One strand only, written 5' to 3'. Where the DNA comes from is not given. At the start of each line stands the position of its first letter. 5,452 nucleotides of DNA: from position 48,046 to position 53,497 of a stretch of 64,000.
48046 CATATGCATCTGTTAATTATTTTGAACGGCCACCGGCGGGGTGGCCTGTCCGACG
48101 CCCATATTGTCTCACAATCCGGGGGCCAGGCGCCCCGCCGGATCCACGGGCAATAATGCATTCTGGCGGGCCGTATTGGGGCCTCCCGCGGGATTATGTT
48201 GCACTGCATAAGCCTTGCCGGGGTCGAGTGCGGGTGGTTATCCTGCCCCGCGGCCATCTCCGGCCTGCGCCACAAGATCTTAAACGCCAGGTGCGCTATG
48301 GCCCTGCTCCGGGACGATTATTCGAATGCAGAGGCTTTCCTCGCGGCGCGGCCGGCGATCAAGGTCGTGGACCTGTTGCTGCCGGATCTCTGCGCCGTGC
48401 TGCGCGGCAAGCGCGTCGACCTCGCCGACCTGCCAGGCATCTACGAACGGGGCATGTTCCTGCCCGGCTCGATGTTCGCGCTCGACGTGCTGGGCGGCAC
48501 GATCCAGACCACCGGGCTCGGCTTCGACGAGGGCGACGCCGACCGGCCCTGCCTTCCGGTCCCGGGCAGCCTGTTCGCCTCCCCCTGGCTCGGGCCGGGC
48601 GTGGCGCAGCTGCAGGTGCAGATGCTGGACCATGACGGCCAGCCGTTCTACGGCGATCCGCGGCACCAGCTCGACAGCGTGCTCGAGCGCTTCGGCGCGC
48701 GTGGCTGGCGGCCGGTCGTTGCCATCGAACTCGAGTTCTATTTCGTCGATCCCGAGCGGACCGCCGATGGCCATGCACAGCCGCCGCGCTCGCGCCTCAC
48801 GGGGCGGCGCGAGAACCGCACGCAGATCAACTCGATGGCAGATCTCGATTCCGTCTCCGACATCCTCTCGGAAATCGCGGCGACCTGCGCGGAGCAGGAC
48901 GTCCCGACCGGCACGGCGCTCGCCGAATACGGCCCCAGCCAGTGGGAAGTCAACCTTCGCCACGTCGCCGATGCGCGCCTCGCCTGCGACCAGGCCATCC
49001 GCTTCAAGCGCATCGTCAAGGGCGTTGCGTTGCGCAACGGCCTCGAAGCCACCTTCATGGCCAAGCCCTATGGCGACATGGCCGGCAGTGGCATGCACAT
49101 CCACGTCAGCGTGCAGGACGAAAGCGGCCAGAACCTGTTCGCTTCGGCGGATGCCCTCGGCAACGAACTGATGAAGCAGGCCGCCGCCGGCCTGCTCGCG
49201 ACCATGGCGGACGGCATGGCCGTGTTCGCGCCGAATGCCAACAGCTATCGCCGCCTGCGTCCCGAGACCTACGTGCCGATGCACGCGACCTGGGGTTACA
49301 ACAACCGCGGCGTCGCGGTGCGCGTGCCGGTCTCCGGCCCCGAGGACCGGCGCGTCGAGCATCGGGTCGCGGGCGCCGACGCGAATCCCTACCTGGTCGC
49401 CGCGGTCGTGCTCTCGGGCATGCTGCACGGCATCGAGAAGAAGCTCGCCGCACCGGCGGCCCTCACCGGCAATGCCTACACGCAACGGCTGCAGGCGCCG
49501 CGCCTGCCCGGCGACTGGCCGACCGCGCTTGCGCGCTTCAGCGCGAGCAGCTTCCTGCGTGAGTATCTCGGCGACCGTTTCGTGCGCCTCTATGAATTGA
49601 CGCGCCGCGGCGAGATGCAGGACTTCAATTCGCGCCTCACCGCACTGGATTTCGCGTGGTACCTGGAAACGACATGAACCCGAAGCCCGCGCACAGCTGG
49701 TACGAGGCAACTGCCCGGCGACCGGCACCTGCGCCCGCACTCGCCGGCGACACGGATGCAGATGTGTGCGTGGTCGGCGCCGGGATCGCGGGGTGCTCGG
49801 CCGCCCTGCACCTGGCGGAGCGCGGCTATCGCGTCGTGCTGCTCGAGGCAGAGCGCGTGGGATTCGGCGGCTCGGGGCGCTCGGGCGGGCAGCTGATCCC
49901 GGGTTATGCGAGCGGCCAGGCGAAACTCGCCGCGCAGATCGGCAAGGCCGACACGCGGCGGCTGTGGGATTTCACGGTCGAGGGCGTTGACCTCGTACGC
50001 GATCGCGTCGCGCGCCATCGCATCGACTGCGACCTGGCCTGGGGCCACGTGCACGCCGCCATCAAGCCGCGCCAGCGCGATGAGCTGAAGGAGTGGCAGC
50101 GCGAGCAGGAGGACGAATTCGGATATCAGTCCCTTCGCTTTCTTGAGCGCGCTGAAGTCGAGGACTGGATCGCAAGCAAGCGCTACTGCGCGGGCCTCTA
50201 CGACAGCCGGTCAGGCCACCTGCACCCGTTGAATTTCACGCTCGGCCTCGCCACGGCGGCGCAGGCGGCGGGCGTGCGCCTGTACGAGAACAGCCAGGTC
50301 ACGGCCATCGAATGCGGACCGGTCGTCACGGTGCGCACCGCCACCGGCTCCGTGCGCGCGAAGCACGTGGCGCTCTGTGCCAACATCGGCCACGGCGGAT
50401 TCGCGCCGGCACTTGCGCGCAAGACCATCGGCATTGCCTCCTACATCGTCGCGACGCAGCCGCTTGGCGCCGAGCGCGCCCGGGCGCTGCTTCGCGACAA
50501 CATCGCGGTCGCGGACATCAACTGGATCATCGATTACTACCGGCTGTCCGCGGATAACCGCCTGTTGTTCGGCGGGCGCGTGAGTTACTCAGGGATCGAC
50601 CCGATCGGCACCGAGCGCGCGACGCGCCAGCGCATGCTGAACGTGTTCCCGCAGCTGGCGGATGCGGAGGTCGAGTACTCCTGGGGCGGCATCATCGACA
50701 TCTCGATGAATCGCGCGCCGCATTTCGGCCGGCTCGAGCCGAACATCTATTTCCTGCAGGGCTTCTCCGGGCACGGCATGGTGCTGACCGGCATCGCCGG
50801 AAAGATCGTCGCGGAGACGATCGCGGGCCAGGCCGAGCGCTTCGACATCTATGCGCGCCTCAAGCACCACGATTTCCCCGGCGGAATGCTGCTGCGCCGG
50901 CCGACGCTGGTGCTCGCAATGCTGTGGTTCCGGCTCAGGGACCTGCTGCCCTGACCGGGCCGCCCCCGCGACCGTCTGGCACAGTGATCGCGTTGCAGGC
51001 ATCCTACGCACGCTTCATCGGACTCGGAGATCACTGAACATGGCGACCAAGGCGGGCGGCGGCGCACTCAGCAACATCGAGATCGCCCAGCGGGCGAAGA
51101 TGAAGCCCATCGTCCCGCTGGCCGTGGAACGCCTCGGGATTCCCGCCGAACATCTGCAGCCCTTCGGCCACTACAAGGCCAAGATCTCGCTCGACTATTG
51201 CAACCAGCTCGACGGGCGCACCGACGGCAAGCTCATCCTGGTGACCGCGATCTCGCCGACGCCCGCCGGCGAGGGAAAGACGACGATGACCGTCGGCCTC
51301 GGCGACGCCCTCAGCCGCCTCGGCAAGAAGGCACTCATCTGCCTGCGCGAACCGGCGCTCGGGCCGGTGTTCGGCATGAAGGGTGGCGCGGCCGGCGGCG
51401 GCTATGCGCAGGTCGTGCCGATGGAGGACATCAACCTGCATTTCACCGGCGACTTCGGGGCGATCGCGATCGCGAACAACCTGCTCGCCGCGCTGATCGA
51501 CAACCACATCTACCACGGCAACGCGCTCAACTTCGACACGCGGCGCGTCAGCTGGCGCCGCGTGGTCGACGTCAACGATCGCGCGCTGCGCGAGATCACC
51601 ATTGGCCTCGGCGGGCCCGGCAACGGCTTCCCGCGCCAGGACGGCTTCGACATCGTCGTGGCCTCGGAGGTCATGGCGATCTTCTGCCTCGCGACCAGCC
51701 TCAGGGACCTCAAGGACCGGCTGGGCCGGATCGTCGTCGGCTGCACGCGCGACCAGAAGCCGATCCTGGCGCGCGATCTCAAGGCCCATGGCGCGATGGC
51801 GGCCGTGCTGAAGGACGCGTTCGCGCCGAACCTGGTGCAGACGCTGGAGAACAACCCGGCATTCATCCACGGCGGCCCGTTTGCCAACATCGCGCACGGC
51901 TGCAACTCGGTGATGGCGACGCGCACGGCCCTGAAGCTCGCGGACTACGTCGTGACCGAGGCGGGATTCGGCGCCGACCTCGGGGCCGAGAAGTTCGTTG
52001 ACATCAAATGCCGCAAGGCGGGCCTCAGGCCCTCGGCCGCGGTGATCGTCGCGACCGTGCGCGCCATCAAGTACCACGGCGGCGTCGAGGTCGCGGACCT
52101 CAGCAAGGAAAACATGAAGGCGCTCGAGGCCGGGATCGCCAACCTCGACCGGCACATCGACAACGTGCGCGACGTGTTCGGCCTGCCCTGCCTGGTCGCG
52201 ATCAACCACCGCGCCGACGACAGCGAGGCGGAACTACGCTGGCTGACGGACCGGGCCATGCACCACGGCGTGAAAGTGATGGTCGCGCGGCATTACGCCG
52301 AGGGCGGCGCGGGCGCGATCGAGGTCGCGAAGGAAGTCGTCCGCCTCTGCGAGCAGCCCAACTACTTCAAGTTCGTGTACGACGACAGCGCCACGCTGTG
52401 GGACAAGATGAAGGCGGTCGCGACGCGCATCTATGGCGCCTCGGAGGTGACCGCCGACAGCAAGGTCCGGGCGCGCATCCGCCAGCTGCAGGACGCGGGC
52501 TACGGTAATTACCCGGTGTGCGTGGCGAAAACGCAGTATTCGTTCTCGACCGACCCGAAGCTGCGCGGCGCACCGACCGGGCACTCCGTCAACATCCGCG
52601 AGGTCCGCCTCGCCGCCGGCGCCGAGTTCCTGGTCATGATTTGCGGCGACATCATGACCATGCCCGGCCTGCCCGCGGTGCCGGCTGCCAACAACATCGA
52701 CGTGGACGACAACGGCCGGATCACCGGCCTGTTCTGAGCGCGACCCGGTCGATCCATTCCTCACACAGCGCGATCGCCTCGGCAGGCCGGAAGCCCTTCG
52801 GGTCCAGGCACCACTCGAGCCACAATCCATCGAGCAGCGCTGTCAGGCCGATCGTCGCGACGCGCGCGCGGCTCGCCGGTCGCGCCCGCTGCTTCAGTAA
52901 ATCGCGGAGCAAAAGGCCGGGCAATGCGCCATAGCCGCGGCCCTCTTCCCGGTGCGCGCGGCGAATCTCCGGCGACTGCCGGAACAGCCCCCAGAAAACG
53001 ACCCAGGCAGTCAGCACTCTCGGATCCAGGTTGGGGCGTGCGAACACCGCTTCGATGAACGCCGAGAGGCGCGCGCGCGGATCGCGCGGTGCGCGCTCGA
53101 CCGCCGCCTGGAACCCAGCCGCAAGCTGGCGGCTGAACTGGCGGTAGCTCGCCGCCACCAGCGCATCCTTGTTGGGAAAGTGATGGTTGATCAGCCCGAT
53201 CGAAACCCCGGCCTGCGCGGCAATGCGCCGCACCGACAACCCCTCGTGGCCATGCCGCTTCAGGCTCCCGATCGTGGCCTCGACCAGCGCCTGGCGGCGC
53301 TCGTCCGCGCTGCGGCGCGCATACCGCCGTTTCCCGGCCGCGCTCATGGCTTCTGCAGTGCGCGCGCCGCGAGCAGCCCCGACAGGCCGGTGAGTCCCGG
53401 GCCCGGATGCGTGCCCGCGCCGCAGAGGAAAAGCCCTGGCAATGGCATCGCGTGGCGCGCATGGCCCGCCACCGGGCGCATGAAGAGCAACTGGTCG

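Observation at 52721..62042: Two non-pyrrolysine MttB-family methyltransferases with a MetF-like gene but no corrinoid protein, in a THF/formate-oxidation cluster of an apparently aerobic organism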

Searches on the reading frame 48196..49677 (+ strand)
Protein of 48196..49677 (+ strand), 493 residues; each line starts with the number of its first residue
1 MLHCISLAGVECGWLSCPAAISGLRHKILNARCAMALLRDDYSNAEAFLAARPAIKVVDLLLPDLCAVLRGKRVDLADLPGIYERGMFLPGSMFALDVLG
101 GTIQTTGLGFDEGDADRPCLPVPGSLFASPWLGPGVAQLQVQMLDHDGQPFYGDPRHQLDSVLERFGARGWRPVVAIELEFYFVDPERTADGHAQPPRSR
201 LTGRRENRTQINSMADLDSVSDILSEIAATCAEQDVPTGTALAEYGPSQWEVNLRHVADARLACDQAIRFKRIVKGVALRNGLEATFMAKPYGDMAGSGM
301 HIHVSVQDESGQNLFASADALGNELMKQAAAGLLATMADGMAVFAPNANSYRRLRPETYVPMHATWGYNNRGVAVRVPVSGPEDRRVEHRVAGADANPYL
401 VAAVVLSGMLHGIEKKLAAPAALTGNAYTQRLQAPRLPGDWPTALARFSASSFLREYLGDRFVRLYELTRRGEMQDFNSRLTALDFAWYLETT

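Call 27: search_protein_families(library=pfam, proteins=[window:48196-49677:+], max_evalue=0.00001)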
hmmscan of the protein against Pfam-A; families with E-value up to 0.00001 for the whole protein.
window:48196-49677:+ (493 aa): 1 family
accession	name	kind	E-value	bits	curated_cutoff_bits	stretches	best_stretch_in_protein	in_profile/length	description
PF00120.29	Gln-synt_C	-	9e-97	324.6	24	1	153-489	2-344/344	Glutamine synthetase, catalytic domain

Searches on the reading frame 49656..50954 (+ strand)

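Call 27: search_protein_families(library=pfam, proteins=[window:49656-50954:+], max_evalue=0.00001)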
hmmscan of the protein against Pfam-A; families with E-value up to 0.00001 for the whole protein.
window:49656-50954:+ (432 aa): 6 families
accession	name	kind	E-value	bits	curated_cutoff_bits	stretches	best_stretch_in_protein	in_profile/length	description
PF01266.30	DAO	-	6.6e-72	243.4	27.9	1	36-387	1-352/353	FAD dependent oxidoreductase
PF00890.30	FAD_binding_2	-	6.9e-08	32.5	20.4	1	36-262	1-217/414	FAD binding domain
PF13450.12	NAD_binding_8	-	7.2e-08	33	21.9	1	39-105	1-63/68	NAD(P)-binding Rossmann-like domain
PF07992.20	Pyr_redox_2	-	2.8e-07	30.7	26.1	1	36-69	2-35/291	Pyridine nucleotide-disulphide oxidoreductase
PF01946.23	Thi4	-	8.4e-07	28.9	26.2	1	34-81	17-64/235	Thi4 family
PF01134.28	GIDA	-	5.4e-06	26.2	22.1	1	36-65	1-30/391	Glucose inhibited division protein A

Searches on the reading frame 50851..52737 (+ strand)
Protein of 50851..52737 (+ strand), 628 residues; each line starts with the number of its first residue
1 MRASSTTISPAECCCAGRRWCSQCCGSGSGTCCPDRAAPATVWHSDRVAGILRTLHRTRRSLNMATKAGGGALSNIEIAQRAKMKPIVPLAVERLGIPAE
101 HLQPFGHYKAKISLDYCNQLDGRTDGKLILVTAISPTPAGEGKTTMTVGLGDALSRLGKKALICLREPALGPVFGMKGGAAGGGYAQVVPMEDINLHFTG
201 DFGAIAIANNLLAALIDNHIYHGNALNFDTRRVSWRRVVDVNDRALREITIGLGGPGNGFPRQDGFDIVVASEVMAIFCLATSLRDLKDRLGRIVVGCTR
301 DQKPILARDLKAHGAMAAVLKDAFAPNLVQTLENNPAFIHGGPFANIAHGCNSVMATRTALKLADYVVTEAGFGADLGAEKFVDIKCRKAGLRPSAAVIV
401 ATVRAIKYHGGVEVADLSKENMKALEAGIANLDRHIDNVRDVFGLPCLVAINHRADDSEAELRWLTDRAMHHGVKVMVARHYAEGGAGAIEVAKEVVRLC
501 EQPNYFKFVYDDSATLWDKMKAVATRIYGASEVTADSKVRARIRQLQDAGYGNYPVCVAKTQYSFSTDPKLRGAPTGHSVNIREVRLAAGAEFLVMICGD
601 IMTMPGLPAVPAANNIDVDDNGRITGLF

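Call 3: search_protein_families(library=pfam, proteins=[window:50851-52737:+])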
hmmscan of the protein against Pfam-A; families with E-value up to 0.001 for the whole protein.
window:50851-52737:+ (628 aa): 1 family
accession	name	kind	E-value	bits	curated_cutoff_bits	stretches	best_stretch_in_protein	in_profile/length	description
PF01268.25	FTHFS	-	1.9e-260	865.3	27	1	74-628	2-556/556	Formate--tetrahydrofolate ligase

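Call 4: search_protein_families(library=ncbifam, proteins=[window:50851-52737:+])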
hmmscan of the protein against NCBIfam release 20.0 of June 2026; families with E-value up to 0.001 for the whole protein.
window:50851-52737:+ (628 aa): 3 families
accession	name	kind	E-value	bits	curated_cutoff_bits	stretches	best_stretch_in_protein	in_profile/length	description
NF010030.0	PRK13505.1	equivalog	1.3e-267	888.6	652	1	73-628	3-557/557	formate--tetrahydrofolate ligase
NF010031.0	PRK13506.1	equivalog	1.5e-202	674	800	1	73-627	2-577/578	formate--tetrahydrofolate ligase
NF010032.0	PRK13507.1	equivalog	3.4e-157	524.1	938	1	75-628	10-587/587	formate--tetrahydrofolate ligase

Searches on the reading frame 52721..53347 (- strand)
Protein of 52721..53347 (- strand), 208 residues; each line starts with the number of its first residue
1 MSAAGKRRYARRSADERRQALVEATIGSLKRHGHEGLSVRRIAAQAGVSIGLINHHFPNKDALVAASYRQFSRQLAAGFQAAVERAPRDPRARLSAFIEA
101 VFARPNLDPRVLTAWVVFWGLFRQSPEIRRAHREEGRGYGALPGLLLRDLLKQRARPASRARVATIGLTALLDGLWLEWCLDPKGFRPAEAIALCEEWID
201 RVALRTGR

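Call 3: search_protein_families(library=pfam, proteins=[window:52721-53347:-])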
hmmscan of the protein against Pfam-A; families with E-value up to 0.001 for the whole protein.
window:52721-53347:- (208 aa): 2 families
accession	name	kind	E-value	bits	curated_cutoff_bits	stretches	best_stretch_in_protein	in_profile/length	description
PF13977.11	TetR_C_6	-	4.2e-24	85.4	27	1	90-202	1-113/115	BetI-type transcriptional repressor, C-terminal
PF00440.29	TetR_N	-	1.4e-12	47.6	24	1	22-66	2-46/47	Bacterial regulatory proteins, tetR family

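Call 4: search_protein_families(library=ncbifam, proteins=[window:52721-53347:-])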
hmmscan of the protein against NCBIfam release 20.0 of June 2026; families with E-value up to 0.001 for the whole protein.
window:52721-53347:- (208 aa): 18 families
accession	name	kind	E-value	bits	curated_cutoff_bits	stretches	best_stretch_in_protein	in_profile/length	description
NF001978.0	PRK00767.1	equivalog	5.9e-35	120.8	118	1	17-201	10-189/197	transcriptional regulator BetI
TIGR03384.1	betaine_BetI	equivalog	1.4e-34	119.5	201.3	1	14-201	6-187/189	choline-binding transcriptional repressor BetI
NF050111.1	TransRegSACE7040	equivalog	6.8e-10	39.2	250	1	16-167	1-150/186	SACE_7040 family transcriptional regulator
NF011572.0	PRK14996.1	equivalog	4e-09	36.6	144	1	14-98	6-87/192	TetR family transcriptional regulator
NF053731.1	TransRegFasRMycb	equivalog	2.1e-08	34.2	330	1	7-103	2-97/199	HTH-type transcriptional activator FasR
NF037937.1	septum_RefZ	equivalog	6.5e-08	32.7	180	1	18-101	1-85/195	forespore capture DNA-binding protein RefZ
NF051852.1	efflux_TF_MtrR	exception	6.7e-08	32.6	280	1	10-104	4-98/205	multidrug efflux system transcriptional repressor MtrR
NF007949.0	PRK10668.1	equivalog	7.6e-08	32.1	271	1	8-110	3-105/216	multidrug efflux transporter transcriptional repressor AcrR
NF041196.1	ScbR_bind_reg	equivalog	8e-07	29.4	150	1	16-80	6-70/191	ScbR family autoregulator-binding transcription factor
TIGR03613.1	RutR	equivalog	1e-06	28.8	368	1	11-99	3-89/202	pyrimidine utilization regulatory protein R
NF033703.1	transcr_KstR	equivalog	2e-06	27.5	280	1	14-109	5-99/185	cholesterol catabolism transcriptional regulator KstR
NF053878.1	FATransRegFadRBac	equivalog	4e-06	26.7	200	1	16-130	3-114/190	fatty acid metabolism transcriptional regulator FadR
NF011584.0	PRK15008.1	equivalog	1.3e-05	25.1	230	1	5-81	10-83/212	HTH-type transcriptional regulator RutR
NF051457.1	acryl_TF_AcuR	equivalog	4.3e-05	22.9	247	1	6-100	7-101/204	acrylate utilization transcriptional regulator AcuR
NF053516.1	TranRepPrsAVib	equivalog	4.5e-05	23.4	300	1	20-98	10-88/208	TetR family transcriptional repressor PsrA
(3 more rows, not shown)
